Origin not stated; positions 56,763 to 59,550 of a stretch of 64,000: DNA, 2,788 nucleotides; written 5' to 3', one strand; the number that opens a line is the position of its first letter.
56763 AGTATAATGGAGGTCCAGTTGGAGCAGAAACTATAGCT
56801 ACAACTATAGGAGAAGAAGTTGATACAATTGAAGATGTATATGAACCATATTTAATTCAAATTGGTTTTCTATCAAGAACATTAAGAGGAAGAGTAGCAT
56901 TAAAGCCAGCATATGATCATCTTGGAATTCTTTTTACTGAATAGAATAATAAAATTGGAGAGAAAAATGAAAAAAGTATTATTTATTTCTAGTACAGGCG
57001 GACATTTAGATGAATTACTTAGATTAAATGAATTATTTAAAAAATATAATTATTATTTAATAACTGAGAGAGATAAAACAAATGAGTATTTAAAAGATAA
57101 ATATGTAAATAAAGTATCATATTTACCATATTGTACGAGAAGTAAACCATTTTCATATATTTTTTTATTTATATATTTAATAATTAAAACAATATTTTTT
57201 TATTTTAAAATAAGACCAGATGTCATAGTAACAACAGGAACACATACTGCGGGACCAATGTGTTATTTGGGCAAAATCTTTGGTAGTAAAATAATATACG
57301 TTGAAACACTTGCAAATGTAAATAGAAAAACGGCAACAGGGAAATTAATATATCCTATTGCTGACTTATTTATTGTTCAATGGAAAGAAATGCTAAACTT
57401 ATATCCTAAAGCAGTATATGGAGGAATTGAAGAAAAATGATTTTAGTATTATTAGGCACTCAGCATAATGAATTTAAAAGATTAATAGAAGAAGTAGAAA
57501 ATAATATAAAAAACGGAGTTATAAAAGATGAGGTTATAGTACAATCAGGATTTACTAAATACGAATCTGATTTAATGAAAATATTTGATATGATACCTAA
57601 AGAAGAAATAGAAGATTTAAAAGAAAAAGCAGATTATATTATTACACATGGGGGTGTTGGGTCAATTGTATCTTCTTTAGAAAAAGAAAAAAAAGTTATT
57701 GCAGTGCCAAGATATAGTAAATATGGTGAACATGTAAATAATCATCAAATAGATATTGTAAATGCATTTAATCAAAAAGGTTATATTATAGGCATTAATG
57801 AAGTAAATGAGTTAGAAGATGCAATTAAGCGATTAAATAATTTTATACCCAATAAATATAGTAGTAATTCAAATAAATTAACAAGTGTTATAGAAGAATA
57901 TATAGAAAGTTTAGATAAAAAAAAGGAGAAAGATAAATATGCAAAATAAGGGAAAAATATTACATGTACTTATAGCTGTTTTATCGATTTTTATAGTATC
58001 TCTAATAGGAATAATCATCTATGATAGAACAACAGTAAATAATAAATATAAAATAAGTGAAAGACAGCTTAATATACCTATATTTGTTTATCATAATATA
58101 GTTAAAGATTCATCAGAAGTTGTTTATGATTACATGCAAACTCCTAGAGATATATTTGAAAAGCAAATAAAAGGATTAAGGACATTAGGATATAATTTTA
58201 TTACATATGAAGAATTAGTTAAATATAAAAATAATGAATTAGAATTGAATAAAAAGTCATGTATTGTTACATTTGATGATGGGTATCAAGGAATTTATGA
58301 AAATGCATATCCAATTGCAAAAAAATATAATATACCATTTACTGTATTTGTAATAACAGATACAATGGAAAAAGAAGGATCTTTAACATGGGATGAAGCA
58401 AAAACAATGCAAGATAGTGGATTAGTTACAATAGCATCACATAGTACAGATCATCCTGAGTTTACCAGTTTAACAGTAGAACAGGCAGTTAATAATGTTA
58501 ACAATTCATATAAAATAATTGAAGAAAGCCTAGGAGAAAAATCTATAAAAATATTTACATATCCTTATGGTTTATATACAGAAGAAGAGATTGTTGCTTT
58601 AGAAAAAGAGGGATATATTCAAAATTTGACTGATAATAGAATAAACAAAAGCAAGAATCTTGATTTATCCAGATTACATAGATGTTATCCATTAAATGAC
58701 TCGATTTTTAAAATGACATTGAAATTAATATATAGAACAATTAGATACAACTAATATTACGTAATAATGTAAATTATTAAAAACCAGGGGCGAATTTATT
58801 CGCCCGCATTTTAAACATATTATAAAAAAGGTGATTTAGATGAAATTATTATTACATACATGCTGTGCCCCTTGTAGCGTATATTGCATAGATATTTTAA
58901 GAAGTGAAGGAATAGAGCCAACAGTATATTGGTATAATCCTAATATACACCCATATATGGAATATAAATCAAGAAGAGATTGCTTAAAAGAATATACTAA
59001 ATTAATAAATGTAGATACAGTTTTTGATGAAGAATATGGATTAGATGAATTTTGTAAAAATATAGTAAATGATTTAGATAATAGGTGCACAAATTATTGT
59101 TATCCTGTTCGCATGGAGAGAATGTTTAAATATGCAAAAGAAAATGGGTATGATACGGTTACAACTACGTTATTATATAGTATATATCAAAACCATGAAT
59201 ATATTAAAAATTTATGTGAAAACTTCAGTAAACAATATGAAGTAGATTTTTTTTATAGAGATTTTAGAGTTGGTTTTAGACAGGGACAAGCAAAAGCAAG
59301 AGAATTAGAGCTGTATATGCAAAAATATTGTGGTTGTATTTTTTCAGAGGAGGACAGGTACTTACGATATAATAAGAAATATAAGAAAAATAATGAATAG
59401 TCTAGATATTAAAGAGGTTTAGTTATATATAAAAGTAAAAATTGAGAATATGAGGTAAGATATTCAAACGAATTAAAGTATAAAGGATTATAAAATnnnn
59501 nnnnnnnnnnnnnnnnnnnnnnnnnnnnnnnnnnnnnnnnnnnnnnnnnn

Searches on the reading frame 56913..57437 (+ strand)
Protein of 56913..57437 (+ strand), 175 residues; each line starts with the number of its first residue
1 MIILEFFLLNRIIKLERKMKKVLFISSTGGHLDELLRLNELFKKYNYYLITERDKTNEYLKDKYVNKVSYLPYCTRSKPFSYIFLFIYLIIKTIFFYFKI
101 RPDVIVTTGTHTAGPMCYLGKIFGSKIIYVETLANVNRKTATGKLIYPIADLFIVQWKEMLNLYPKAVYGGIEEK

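Call 90: search_protein_families(library=pfam, proteins=[window:56913-57437:+], max_evalue=0.00001)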
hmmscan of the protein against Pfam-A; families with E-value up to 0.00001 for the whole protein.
window:56913-57437:+ (175 aa): 1 family
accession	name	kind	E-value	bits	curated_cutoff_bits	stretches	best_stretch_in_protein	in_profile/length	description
PF08660.17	Alg14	-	3.5e-19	69.9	27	1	28-172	7-170/171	Oligosaccharide biosynthesis protein Alg14 like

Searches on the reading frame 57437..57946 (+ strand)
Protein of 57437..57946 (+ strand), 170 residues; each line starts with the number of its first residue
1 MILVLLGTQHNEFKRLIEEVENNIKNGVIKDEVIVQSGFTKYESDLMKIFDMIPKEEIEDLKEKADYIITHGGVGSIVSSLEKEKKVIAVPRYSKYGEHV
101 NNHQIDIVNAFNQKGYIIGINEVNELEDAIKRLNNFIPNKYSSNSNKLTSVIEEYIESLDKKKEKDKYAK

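Call 90: search_protein_families(library=pfam, proteins=[window:57437-57946:+], max_evalue=0.00001)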
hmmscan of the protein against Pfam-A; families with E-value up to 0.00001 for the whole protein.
window:57437-57946:+ (170 aa): 1 family
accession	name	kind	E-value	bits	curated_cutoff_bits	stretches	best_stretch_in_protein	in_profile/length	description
PF04101.22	Glyco_tran_28_C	-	1e-12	48.9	22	1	1-148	1-155/166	Glycosyltransferase family 28 C-terminal domain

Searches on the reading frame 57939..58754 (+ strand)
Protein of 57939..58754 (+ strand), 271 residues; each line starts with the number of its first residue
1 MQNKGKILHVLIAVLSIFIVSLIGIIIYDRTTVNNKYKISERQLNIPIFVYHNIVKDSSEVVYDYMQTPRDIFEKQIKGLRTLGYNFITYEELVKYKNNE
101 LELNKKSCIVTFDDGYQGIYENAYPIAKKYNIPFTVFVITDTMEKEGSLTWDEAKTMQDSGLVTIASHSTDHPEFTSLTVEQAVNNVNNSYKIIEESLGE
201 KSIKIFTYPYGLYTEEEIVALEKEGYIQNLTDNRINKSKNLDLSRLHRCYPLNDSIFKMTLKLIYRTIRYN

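Call 3: search_protein_families(library=pfam, proteins=[window:57939-58754:+], max_evalue=1)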
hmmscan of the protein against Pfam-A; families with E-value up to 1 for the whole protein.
window:57939-58754:+ (271 aa): 4 families
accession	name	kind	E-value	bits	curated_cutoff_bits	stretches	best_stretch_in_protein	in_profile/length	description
PF01522.26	Polysacc_deac_1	-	3.4e-28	98.5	23.1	1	103-226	4-121/124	Polysaccharide deacetylase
PF04300.19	FBA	-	0.025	14.8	32.4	1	192-233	37-78/175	F-box associated region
PF10096.14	DUF2334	-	0.057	13.4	26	1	126-239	24-152/203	Uncharacterized protein conserved in bacteria (DUF2334)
PF16935.10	Hol_Tox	-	0.2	12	23.3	1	16-36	14-33/34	Putative Holin-like Toxin (Hol-Tox)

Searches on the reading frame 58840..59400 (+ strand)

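Call 3: search_protein_families(library=pfam, proteins=[window:58840-59400:+], max_evalue=1)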
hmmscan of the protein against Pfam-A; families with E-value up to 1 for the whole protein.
window:58840-59400:+ (186 aa): 2 families
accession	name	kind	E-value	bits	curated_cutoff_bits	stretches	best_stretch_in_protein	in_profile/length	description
PF02677.20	QueH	-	4.1e-55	187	23.5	1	3-171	1-174/175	Epoxyqueuosine reductase QueH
PF09981.14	DUF2218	-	0.11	13.4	29.1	1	119-152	10-43/88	Uncharacterized protein conserved in bacteria (DUF2218)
